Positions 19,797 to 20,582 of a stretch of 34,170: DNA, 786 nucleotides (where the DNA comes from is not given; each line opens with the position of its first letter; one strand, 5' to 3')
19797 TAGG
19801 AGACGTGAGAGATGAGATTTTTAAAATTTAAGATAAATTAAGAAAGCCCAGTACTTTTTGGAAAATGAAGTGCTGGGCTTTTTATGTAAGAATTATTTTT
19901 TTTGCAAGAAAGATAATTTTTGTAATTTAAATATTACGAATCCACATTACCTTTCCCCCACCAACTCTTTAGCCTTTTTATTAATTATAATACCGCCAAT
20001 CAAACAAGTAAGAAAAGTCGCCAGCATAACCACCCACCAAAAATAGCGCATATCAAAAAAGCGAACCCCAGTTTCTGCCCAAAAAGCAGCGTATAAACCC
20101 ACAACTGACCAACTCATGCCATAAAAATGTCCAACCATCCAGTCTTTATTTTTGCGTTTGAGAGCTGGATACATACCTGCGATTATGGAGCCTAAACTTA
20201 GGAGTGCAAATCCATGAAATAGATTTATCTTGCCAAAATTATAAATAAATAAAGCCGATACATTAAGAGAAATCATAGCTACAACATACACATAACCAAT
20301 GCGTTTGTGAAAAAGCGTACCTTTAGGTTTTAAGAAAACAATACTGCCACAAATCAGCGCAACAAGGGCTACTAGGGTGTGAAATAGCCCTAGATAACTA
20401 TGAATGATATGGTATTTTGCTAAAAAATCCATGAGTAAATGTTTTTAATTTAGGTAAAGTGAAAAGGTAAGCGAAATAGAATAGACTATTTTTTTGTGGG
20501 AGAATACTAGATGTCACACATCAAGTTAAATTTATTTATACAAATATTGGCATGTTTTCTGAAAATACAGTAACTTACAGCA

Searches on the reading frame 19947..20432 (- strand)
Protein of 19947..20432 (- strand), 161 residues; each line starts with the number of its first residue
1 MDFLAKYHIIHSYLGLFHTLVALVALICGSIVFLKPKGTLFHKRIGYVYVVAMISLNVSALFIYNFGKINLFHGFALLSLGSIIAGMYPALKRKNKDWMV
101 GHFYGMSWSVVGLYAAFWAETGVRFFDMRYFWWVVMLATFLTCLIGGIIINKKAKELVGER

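Call 17: search_protein_families(library=pfam, proteins=[window:19947-20432:-], max_evalue=0.001)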
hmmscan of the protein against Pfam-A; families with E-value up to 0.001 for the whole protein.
window:19947-20432:- (161 aa): 2 families
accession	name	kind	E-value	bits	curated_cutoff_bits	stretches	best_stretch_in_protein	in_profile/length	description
PF10067.14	DUF2306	-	5.5e-12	46.5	31.6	1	16-143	2-139/147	Predicted membrane protein (DUF2306)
PF12670.12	DUF3792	-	3.7e-05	24.3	31.3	1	43-149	7-114/115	Protein of unknown function (DUF3792)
